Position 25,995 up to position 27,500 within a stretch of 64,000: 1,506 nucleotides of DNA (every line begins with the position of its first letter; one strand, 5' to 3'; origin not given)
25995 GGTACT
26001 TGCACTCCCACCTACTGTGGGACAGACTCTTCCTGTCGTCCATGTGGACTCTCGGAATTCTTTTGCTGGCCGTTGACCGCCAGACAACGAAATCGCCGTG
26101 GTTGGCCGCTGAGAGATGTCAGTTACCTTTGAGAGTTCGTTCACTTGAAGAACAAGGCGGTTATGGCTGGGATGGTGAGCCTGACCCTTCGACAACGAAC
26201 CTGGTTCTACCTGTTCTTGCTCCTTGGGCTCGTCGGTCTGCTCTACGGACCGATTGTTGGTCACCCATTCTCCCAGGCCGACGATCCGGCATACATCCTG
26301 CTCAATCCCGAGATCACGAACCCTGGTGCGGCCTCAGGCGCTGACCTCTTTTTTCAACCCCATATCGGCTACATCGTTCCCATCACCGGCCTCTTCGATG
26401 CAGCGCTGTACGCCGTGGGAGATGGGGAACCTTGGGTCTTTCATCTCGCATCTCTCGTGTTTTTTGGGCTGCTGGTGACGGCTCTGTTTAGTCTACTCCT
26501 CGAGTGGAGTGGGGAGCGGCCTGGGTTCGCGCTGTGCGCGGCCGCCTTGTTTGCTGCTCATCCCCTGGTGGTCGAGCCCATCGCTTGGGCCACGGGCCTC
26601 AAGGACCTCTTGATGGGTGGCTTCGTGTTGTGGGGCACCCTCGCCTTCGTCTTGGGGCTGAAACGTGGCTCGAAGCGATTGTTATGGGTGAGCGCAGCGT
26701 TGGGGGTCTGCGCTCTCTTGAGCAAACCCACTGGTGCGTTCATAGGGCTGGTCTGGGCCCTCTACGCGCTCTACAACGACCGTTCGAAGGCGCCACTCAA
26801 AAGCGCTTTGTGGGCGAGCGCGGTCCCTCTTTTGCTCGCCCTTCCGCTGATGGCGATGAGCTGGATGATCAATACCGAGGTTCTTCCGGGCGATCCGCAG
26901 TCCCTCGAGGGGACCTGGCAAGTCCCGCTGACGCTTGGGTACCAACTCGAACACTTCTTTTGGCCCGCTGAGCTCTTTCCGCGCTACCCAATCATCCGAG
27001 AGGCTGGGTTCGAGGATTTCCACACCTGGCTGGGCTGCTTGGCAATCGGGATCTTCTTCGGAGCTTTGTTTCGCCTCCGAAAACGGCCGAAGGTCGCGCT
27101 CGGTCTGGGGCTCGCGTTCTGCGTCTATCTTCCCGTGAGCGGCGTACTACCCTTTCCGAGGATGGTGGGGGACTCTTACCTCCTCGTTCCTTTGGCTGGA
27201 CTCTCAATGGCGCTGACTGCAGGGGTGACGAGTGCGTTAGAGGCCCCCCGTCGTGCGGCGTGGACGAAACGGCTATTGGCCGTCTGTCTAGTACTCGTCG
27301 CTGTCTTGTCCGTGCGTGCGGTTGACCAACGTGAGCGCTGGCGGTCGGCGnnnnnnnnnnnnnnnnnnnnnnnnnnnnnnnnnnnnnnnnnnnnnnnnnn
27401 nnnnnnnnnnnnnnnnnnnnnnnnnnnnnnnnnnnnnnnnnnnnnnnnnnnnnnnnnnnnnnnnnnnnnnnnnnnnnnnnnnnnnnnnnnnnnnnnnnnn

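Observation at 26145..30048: Paired TMTC-like (DUF1736) GT-C glycosyltransferases with TPR tails: possible protein O-glycosylation system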

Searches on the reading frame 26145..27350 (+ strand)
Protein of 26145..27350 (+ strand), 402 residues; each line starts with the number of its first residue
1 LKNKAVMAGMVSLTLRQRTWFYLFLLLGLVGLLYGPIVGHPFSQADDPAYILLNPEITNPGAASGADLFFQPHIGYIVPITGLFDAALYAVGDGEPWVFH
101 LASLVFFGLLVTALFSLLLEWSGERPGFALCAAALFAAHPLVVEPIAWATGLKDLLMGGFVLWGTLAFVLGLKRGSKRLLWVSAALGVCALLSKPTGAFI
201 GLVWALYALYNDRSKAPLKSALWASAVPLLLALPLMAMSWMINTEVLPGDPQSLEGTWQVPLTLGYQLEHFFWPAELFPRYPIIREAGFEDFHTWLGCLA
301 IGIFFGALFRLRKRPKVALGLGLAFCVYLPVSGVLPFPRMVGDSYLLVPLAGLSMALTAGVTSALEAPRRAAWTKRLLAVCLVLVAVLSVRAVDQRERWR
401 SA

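Call 23: search_solved_structures(query=A4, max_evalue=10, show_alignments=4)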
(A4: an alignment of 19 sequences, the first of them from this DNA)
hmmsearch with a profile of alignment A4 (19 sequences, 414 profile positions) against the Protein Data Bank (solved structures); distinct sequences matched with E-value up to 10: 0.
